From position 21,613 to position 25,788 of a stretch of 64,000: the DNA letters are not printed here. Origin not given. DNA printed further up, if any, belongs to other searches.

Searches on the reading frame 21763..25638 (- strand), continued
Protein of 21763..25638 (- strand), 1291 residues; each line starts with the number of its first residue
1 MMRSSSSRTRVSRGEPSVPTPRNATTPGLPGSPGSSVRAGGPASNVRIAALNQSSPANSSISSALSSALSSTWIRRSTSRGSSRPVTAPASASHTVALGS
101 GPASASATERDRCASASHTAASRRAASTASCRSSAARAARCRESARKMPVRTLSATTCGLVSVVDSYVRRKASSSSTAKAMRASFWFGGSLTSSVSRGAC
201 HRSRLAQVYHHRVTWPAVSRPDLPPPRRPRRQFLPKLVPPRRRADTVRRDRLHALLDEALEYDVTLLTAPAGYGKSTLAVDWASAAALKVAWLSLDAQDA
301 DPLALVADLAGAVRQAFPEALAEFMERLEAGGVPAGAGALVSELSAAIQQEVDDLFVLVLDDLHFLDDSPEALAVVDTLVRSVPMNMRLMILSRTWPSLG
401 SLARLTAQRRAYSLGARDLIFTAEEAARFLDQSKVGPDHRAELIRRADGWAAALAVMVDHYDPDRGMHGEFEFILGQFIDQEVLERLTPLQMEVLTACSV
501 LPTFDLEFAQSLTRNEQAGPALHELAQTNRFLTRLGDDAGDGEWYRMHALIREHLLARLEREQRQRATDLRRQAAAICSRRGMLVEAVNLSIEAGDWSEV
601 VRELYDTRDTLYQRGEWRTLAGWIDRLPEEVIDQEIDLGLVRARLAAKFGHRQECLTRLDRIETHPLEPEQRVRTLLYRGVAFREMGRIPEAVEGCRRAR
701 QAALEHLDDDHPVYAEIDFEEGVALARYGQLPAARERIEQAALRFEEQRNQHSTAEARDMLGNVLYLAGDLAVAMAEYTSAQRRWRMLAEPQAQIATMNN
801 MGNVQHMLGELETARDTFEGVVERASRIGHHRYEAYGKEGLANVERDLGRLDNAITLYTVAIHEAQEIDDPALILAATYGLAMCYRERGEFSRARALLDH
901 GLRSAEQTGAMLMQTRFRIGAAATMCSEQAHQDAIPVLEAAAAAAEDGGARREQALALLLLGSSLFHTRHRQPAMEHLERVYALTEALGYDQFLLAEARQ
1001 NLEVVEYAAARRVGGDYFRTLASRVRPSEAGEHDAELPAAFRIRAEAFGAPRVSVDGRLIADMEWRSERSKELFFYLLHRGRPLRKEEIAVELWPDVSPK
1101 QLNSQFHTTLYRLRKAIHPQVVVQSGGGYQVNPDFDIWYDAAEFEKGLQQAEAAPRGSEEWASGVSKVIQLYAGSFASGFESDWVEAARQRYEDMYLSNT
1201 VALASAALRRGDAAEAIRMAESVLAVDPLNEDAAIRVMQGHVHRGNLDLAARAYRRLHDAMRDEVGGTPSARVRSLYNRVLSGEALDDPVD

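Call 31: find_homologous_proteins(query=window:21766-25002:-, max_evalue=1e-10)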
Query window:21766-25002:- (1079 aa): 810 proteins with E <= 1e-10 among 8000 candidates; the best 120 are listed.
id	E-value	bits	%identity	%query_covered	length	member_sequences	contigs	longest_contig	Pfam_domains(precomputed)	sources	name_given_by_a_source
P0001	0.0e+0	2259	97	97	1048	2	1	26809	PF14559.13,PF03704.24,PF25873.1,PF17874.8,PF00515.35,PF13424.13,PF13432.13,PF13428.13,PF07719.24,PF13174.13,PF13191.13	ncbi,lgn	-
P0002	0.0e+0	2039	84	100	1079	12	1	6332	PF03704.24,PF13191.13,PF13374.13,PF14559.13,PF25873.1,PF17874.8,PF00515.35,PF13424.13,PF13432.13,PF13181.13,PF07719.24,PF13174.13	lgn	-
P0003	0.0e+0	1966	82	100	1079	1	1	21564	PF14559.13,PF03704.24,PF25873.1,PF17874.8,PF00515.35,PF13424.13,PF07719.24,PF13374.13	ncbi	-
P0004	0.0e+0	1839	79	96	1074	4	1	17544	PF14559.13,PF03704.24,PF25873.1,PF17874.8,PF00515.35,PF13424.13,PF13432.13,PF25064.2,PF07719.24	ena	-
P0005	0.0e+0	1675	71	98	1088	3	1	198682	PF14559.13,PF03704.24,PF25873.1,PF17874.8,PF00515.35,PF13424.13,PF13432.13,PF07719.24,PF13174.13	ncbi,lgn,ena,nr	ncbi:MAG: tetratricopeptide repeat protein [Dehalococcoidia bacterium]|nr:tetratricopeptide repeat p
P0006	0.0e+0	1658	70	99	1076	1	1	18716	PF14559.13,PF03704.24,PF25873.1,PF17874.8,PF00515.35,PF13424.13,PF13432.13,PF07719.24,PF13174.13,PF13374.13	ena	-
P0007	0.0e+0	1630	69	99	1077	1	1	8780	PF03704.24,PF13414.13,PF13374.13,PF14559.13,PF25873.1,PF17874.8,PF00515.35,PF13424.13,PF13432.13,PF13181.13,PF07719.24,PF13174.13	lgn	-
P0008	0.0e+0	1565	68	99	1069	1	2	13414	PF14559.13,PF03704.24,PF25873.1,PF17874.8,PF00515.35,PF13424.13,PF13432.13,PF07719.24,PF13174.13,PF13191.13,PF13374.13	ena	-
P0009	0.0e+0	1558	67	99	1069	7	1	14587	PF14559.13,PF03704.24,PF25873.1,PF17874.8,PF00515.35,PF13424.13,PF13432.13,PF07719.24,PF13174.13,PF13191.13,PF13374.13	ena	-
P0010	0.0e+0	1547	67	99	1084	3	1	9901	PF14559.13,PF03704.24,PF25873.1,PF17874.8,PF00515.35,PF13424.13,PF13432.13,PF13181.13,PF07719.24,PF13174.13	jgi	-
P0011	0.0e+0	1547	67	99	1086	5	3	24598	PF03704.24,PF13374.13,PF14559.13,PF25873.1,PF17874.8,PF00515.35,PF12895.14,PF13424.13,PF13432.13,PF13181.13,PF07719.24,PF13174.13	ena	-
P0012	0.0e+0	1538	67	99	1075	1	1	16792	PF03704.24,PF25873.1,PF17874.8,PF00515.35,PF13424.13,PF13432.13,PF13181.13,PF07719.24,PF13174.13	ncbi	ncbi:MAG: BTAD domain-containing putative transcriptional regulator [Dehalococcoidia bacterium]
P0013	0.0e+0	1533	66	98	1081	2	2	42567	PF14559.13,PF03704.24,PF25873.1,PF17874.8,PF00515.35,PF13424.13,PF13432.13,PF07719.24,PF13174.13,PF13374.13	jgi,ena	-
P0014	0.0e+0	1529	67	98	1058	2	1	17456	PF14559.13,PF03704.24,PF25873.1,PF17874.8,PF00515.35,PF13424.13,PF13432.13,PF07719.24,PF13174.13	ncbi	-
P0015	0.0e+0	1526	67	98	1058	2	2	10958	PF14559.13,PF03704.24,PF25873.1,PF17874.8,PF00515.35,PF13424.13,PF13432.13,PF07719.24,PF13174.13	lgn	-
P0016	0.0e+0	1522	66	100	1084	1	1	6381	PF14559.13,PF03704.24,PF25873.1,PF17874.8,PF00515.35,PF13424.13,PF13432.13,PF07719.24,PF13174.13,PF13191.13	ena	-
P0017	0.0e+0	1515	66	98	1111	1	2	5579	PF14559.13,PF03704.24,PF25873.1,PF17874.8,PF00515.35,PF13424.13,PF07719.24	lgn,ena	-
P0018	0.0e+0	1515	67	97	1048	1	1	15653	PF03704.24,PF13191.13,PF13374.13,PF14559.13,PF25873.1,PF17874.8,PF00515.35,PF13424.13,PF13432.13,PF13181.13,PF07719.24,PF13174.13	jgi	jgi:LuxR family transcriptional regulator, maltose regulon positive regulatory protein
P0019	0.0e+0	1513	67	98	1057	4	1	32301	PF14559.13,PF03704.24,PF25873.1,PF17874.8,PF00515.35,PF13424.13,PF13432.13,PF13181.13,PF07719.24,PF13374.13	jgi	-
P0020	0.0e+0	1506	65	99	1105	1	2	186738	PF14559.13,PF03704.24,PF25873.1,PF17874.8,PF13424.13,PF07719.24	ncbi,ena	-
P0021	0.0e+0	1494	65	98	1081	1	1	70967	PF14559.13,PF03704.24,PF25873.1,PF17874.8,PF00515.35,PF13424.13,PF13432.13,PF07719.24,PF13374.13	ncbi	-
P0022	0.0e+0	1490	65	99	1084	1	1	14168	PF14559.13,PF03704.24,PF25873.1,PF17874.8,PF00515.35,PF13424.13,PF13432.13,PF13181.13,PF07719.24,PF13174.13,PF13374.13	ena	-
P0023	0.0e+0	1489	65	98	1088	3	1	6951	PF14559.13,PF03704.24,PF25873.1,PF17874.8,PF00515.35,PF13424.13,PF13432.13,PF13181.13,PF07719.24,PF13174.13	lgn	-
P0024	0.0e+0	1487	67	95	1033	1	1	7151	PF03704.24,PF13428.13,PF13374.13,PF14559.13,PF25873.1,PF17874.8,PF00515.35,PF13424.13,PF13432.13,PF13181.13,PF07719.24,PF13174.13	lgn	-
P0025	0.0e+0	1486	67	95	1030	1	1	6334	PF14559.13,PF03704.24,PF25873.1,PF17874.8,PF00515.35,PF13424.13,PF13432.13,PF13428.13,PF13181.13,PF07719.24,PF13174.13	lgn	-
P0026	0.0e+0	1484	64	99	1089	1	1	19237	PF14559.13,PF03704.24,PF25873.1,PF17874.8,PF00515.35,PF13424.13,PF13432.13,PF07719.24,PF13174.13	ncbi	-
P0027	0.0e+0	1481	64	99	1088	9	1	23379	PF14559.13,PF03704.24,PF25873.1,PF17874.8,PF00515.35,PF13424.13,PF13432.13,PF07719.24,PF13174.13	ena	-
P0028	0.0e+0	1475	64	98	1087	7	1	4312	PF14559.13,PF03704.24,PF25873.1,PF17874.8,PF00515.35,PF13424.13,PF13432.13,PF07719.24,PF13174.13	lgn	-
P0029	0.0e+0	1455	64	98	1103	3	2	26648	PF14559.13,PF03704.24,PF25873.1,PF17874.8,PF00515.35,PF13424.13,PF13432.13,PF13181.13,PF07719.24,PF13174.13,PF13374.13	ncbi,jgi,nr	ncbi:MAG: hypothetical protein C4547_03095 [Phycisphaerales bacterium]|nr:MAG: hypothetical protein 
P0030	0.0e+0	1454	63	99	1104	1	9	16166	PF14559.13,PF03704.24,PF25873.1,PF17874.8,PF00515.35,PF13424.13,PF13432.13,PF13181.13,PF07719.24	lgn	-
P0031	0.0e+0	1250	57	98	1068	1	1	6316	PF14559.13,PF03704.24,PF25873.1,PF17874.8,PF00515.35,PF13424.13,PF07719.24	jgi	jgi:LuxR family maltose regulon positive regulatory protein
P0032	0.0e+0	1249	57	98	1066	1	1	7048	PF14559.13,PF03704.24,PF25873.1,PF17874.8,PF00515.35,PF13424.13,PF07719.24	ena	-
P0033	0.0e+0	1247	66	81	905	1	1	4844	PF25873.1,PF13414.13,PF17874.8,PF00515.35,PF13424.13,PF13432.13,PF13181.13,PF07719.24,PF13174.13,PF13191.13,PF13374.13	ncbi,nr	ncbi:MAG: hypothetical protein O2888_02330, partial [Chloroflexi bacterium]|nr:hypothetical protein 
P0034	0.0e+0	1214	55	98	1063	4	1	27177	PF03704.24,PF25873.1,PF17874.8,PF13424.13,PF13191.13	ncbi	-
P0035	0.0e+0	1211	57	96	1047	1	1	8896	PF14559.13,PF03704.24,PF25873.1,PF17874.8,PF00515.35,PF13424.13,PF13181.13,PF07719.24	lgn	-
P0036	0.0e+0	1203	56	97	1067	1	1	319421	PF03704.24,PF25873.1,PF17874.8,PF00515.35,PF13424.13,PF07719.24,PF13374.13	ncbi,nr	ncbi:MAG: hypothetical protein GEU80_00635 [Dehalococcoidia bacterium]|nr:hypothetical protein [Deha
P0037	0.0e+0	1138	54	98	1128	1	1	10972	PF03704.24,PF25873.1,PF17874.8,PF00515.35,PF13424.13,PF07719.24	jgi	jgi:LuxR family maltose regulon positive regulatory protein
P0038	0.0e+0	1073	68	67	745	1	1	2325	PF25873.1,PF17874.8,PF00515.35,PF13424.13,PF13432.13,PF13181.13,PF07719.24,PF13191.13,PF13374.13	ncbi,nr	ncbi:MAG: tetratricopeptide repeat protein, partial [Dehalococcoidia bacterium]|nr:tetratricopeptide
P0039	0.0e+0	1041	56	86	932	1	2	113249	PF14559.13,PF03704.24,PF25873.1,PF17874.8,PF13424.13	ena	-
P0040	0.0e+0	1024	61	74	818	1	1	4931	PF25873.1,PF17874.8,PF00515.35,PF13424.13,PF13432.13,PF07719.24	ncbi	ncbi:MAG: hypothetical protein AB7G21_12910, partial [Dehalococcoidia bacterium]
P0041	5.2e-277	940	56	75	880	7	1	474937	PF25873.1,PF17874.8,PF00515.35,PF13424.13,PF07719.24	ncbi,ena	-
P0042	1.9e-222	760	56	63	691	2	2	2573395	PF25873.1,PF17874.8,PF13424.13,PF13191.13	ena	-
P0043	2.6e-217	743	59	56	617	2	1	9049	PF25873.1,PF13424.13,PF07719.24,PF13191.13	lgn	-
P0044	3.7e-185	636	50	63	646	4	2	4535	PF25873.1,PF13424.13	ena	-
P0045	1.5e-175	604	37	96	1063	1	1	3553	PF03704.24,PF25873.1,PF13424.13,PF07719.24,PF13191.13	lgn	-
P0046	5.9e-155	536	35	95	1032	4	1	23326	PF25873.1,PF17874.8,PF13424.13,PF13401.13,PF13191.13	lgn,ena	-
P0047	5.1e-113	397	32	97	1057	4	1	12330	PF03704.24,PF25873.1,PF17874.8,PF00515.35,PF12895.14,PF13424.13,PF13176.13,PF14938.13,PF13181.13,PF07719.24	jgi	-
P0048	2.4e-97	345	29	97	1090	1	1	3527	PF14559.13,PF03704.24,PF25873.1,PF17874.8,PF00515.35,PF13424.13,PF13176.13,PF13428.13,PF07719.24,PF13374.13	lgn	-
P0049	3.6e-90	322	28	98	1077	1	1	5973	PF03704.24,PF25873.1,PF17874.8,PF00515.35,PF13424.13,PF14938.13,PF13432.13,PF13181.13,PF07719.24,PF13191.13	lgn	-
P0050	1.0e-73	267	27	97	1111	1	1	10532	PF03704.24,PF25873.1,PF17874.8,PF13424.13,PF13401.13,PF13191.13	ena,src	-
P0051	9.9e-68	247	26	97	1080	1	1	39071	PF03704.24,PF25873.1,PF17874.8,PF00515.35,PF13424.13,PF14938.13,PF13181.13,PF07719.24,PF13374.13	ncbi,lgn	ncbi:MAG: BTAD domain-containing putative transcriptional regulator [Chloroflexota bacterium]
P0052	7.5e-63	231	25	97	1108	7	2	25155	PF03704.24,PF25873.1,PF17874.8,PF00515.35,PF13424.13,PF07719.24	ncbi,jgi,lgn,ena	-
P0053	4.1e-53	199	27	97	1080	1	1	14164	PF03704.24,PF25873.1,PF17874.8,PF00515.35,PF13424.13,PF13181.13,PF07719.24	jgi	jgi:ATP/maltotriose-dependent transcriptional regulator MalT/DNA-binding SARP family transcriptional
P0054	1.2e-52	197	27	97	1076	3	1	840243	PF03704.24,PF25873.1,PF00515.35,PF13424.13,PF13181.13,PF07719.24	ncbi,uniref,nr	ncbi:BTAD domain-containing putative transcriptional regulator [Tumebacillus sp. DT12]|uniref:BTAD d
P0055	4.7e-51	192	27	97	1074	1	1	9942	PF03704.24,PF25873.1,PF00515.35,PF13424.13,PF07719.24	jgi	jgi:ATP/maltotriose-dependent transcriptional regulator MalT/DNA-binding SARP family transcriptional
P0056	2.4e-50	190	32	39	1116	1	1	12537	PF03704.24,PF25873.1,PF13424.13,PF13432.13,PF13401.13,PF13428.13,PF13181.13,PF07719.24,PF13191.13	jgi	jgi:ATP/maltotriose-dependent transcriptional regulator MalT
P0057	7.6e-50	188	25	97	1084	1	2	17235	PF03704.24,PF25873.1,PF17874.8,PF00515.35,PF13424.13,PF13401.13,PF07719.24,PF13191.13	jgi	jgi:LuxR family transcriptional regulator, maltose regulon positive regulatory protein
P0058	2.6e-48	183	25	97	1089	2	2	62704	PF03704.24,PF25873.1,PF13424.13,PF00486.35,PF07719.24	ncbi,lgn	-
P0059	5.0e-48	182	25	99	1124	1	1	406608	PF03704.24,PF13401.13,PF13428.13,PF13191.13,PF07721.21,PF14559.13,PF25873.1,PF17874.8,PF00515.35,PF13424.13,PF13432.13,PF13181.13,PF07719.24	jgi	jgi:LuxR family maltose regulon positive regulatory protein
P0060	9.2e-46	175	25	38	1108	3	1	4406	PF03704.24,PF25873.1,PF13424.13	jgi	jgi:LuxR family maltose regulon positive regulatory protein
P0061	1.2e-45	174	32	37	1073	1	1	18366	PF03704.24,PF25873.1,PF13424.13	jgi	jgi:LuxR family maltose regulon positive regulatory protein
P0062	1.5e-45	174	31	38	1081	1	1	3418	PF03704.24,PF25873.1,PF13424.13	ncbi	-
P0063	4.8e-45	172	27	97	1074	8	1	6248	PF03704.24,PF25873.1,PF00515.35,PF13424.13,PF13401.13,PF07719.24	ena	-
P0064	7.0e-45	172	26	97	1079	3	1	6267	PF03704.24,PF25873.1,PF13414.13,PF00515.35,PF13424.13,PF07719.24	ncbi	-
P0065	9.3e-45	171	29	37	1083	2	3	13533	PF14559.13,PF03704.24,PF25873.1,PF13424.13,PF00486.35,PF13401.13,PF13191.13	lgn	-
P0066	1.4e-44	171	29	37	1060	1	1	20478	PF03704.24,PF25873.1,PF24883.3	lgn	-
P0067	2.3e-44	170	32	39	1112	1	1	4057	PF03704.24,PF25873.1,PF13424.13,PF13401.13,PF07719.24,PF13191.13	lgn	-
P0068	4.3e-43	166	31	39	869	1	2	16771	PF14559.13,PF25873.1,PF17874.8,PF00196.26,PF13424.13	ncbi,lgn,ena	-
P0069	3.0e-42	163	30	58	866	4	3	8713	PF25873.1,PF17874.8,PF13424.13,PF13432.13,PF13401.13,PF13191.13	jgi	jgi:LuxR family maltose regulon positive regulatory protein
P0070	9.0e-42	161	31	59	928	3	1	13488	PF25873.1,PF17874.8,PF00515.35,PF00196.26,PF13424.13,PF13432.13,PF13401.13,PF07719.24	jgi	jgi:ATP/maltotriose-dependent transcriptional regulator MalT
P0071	4.9e-41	159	33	40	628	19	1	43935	PF25873.1,PF17874.8,PF13424.13,PF13401.13,PF13191.13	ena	-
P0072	5.2e-41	159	27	73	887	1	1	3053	PF25873.1,PF17874.8,PF00196.26,PF13424.13,PF13191.13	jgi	jgi:LuxR family transcriptional regulator, maltose regulon positive regulatory protein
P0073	1.1e-40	158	31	47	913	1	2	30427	PF25873.1,PF17874.8,PF00196.26,PF13424.13,PF07719.24,PF13191.13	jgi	jgi:LuxR family transcriptional regulator, maltose regulon positive regulatory protein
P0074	1.4e-40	157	34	36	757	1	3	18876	PF25873.1,PF17874.8,PF00196.26,PF13401.13,PF13191.13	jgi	jgi:LuxR family transcriptional regulator, maltose regulon positive regulatory protein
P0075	1.9e-40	157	30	23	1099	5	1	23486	PF03704.24,PF25873.1,PF13424.13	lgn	-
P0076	3.7e-40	156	29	37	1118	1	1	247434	PF03704.24,PF25873.1,PF00515.35,PF13424.13,PF13401.13,PF13646.13,PF07719.24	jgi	-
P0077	4.3e-40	156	33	40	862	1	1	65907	PF25873.1,PF17874.8,PF13424.13,PF13401.13,PF13191.13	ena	-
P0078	5.2e-40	156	34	38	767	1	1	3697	PF25873.1,PF17874.8,PF00196.26,PF13401.13,PF13191.13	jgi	jgi:LuxR family maltose regulon positive regulatory protein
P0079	5.3e-40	156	29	40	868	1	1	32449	PF25873.1,PF17874.8,PF00196.26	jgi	jgi:LuxR family maltose regulon positive regulatory protein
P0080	8.6e-40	155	31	62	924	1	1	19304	PF25873.1,PF17874.8,PF00515.35,PF00196.26,PF13424.13,PF13176.13,PF13432.13,PF13401.13,PF07719.24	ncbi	-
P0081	9.4e-40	155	31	62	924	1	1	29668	PF25873.1,PF17874.8,PF00515.35,PF00196.26,PF13424.13,PF13176.13,PF13432.13,PF13401.13,PF07719.24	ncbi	-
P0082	1.0e-39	155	31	61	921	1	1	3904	PF25873.1,PF17874.8,PF00196.26,PF13424.13,PF13401.13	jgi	jgi:LuxR family transcriptional regulator, maltose regulon positive regulatory protein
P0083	1.3e-39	154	33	37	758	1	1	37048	PF25873.1,PF17874.8,PF00196.26,PF13191.13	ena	-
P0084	1.6e-39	154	31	62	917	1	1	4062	PF25873.1,PF17874.8,PF00196.26,PF13424.13,PF13176.13,PF13401.13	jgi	jgi:LuxR family maltose regulon positive regulatory protein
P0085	1.7e-39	154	32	36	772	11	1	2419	PF25873.1,PF00196.26,PF13401.13,PF13191.13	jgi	-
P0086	2.4e-39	153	30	62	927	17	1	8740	PF25873.1,PF17874.8,PF00196.26,PF13424.13,PF13401.13,PF13191.13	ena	-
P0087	2.6e-39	153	29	62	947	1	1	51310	PF25873.1,PF17874.8,PF00196.26,PF13424.13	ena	-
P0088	2.6e-39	153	30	58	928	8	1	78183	PF25873.1,PF17874.8,PF00515.35,PF00196.26,PF13424.13,PF07719.24,PF13191.13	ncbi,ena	-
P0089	3.2e-39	153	29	54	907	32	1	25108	PF25873.1,PF17874.8,PF00196.26,PF13424.13,PF13401.13,PF07719.24,PF13191.13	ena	-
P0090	3.3e-39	153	34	37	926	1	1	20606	PF25873.1,PF17874.8,PF00515.35,PF00196.26,PF13424.13,PF13432.13,PF13401.13,PF07719.24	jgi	jgi:ATP/maltotriose-dependent transcriptional regulator MalT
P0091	4.3e-39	153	25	96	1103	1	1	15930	PF25063.1,PF03704.24,PF13176.13,PF13428.13,PF13374.13,PF25873.1,PF17874.8,PF00515.35,PF13424.13,PF13181.13,PF13646.13,PF07719.24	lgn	-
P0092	5.8e-39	152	33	35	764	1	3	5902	PF25873.1,PF17874.8,PF00196.26,PF13401.13,PF13191.13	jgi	jgi:LuxR family transcriptional regulator, maltose regulon positive regulatory protein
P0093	6.0e-39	152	34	36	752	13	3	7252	PF25873.1,PF00196.26,PF13401.13,PF13191.13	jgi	jgi:LuxR family maltose regulon positive regulatory protein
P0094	6.1e-39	152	30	62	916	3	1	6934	PF25873.1,PF17874.8,PF00196.26,PF13424.13,PF13191.13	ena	-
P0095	7.8e-39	152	33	36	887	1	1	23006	PF25873.1,PF17874.8,PF00196.26,PF13424.13,PF07719.24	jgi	jgi:LuxR family maltose regulon positive regulatory protein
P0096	7.9e-39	152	35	33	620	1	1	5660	PF25873.1,PF13401.13,PF13191.13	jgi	jgi:LuxR family maltose regulon positive regulatory protein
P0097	8.1e-39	152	34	39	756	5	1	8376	PF25873.1,PF17874.8,PF00196.26,PF13191.13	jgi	-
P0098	1.2e-38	151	34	41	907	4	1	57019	PF25873.1,PF17874.8,PF00196.26,PF13424.13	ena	-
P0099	1.7e-38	151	29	58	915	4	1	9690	PF25873.1,PF17874.8,PF00515.35,PF00196.26,PF13424.13,PF13401.13,PF07719.24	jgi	jgi:LuxR family transcriptional regulator, maltose regulon positive regulatory protein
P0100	1.8e-38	150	30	59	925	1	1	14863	PF25873.1,PF17874.8,PF07719.24,PF13191.13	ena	-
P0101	2.0e-38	150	31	57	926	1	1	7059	PF25873.1,PF17874.8,PF00196.26,PF13424.13,PF13191.13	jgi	jgi:LuxR family transcriptional regulator, maltose regulon positive regulatory protein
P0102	2.1e-38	150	33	37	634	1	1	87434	PF25873.1,PF17874.8,PF13424.13,PF13401.13,PF13191.13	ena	-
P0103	2.7e-38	150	29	59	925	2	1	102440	PF25873.1,PF17874.8,PF00196.26,PF13424.13,PF13401.13,PF13191.13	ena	-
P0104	2.9e-38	150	31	62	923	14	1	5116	PF14559.13,PF25873.1,PF13414.13,PF17874.8,PF00515.35,PF00196.26,PF13424.13,PF07719.24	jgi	-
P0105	3.0e-38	150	35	36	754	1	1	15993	PF25873.1,PF17874.8,PF00196.26,PF13401.13,PF13191.13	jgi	jgi:LuxR family transcriptional regulator, maltose regulon positive regulatory protein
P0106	3.1e-38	150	34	39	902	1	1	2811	PF25873.1,PF17874.8,PF00196.26,PF13191.13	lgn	-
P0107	4.0e-38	149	30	36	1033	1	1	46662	PF25873.1,PF00486.35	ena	-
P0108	7.2e-38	149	29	38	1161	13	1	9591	PF03704.24,PF25873.1,PF24883.3,PF00486.35,PF13401.13,PF13646.13,PF25199.2,PF13191.13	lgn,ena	-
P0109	7.8e-38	148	28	59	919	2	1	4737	PF25873.1,PF17874.8,PF00515.35,PF00196.26,PF13424.13,PF13401.13,PF07719.24,PF13191.13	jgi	jgi:LuxR family maltose regulon positive regulatory protein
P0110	8.4e-38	148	33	36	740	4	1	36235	PF25873.1,PF00196.26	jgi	jgi:LuxR family maltose regulon positive regulatory protein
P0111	9.8e-38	148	30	35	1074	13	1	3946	PF03704.24,PF25873.1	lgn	-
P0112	1.0e-37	148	28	63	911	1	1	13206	PF25873.1,PF17874.8,PF00196.26,PF13424.13,PF13401.13,PF13191.13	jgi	jgi:LuxR family maltose regulon positive regulatory protein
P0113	1.2e-37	148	33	37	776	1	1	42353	PF25873.1,PF00196.26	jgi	jgi:LuxR family maltose regulon positive regulatory protein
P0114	1.5e-37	147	31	54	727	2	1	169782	PF25873.1,PF17874.8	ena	-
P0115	1.5e-37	147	34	37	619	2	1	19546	PF25873.1,PF17874.8,PF13424.13,PF13401.13,PF13191.13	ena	-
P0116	1.5e-37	147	28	58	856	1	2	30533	PF13401.13,PF08281.19,PF13191.13,PF07721.21,PF25873.1,PF17874.8,PF24883.3,PF00515.35,PF00196.26,PF13424.13,PF13181.13,PF07719.24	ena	-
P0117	1.6e-37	147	33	37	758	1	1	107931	PF25873.1,PF00196.26,PF13191.13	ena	-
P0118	1.6e-37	147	30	62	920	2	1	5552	PF25873.1,PF17874.8,PF00196.26,PF13424.13,PF13401.13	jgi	jgi:LuxR family transcriptional regulator, maltose regulon positive regulatory protein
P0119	2.8e-37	147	34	38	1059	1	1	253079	PF03704.24,PF25873.1,PF13401.13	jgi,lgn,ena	-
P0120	2.8e-37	147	34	37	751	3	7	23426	PF25873.1,PF17874.8,PF00196.26,PF13401.13,PF13191.13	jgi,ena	-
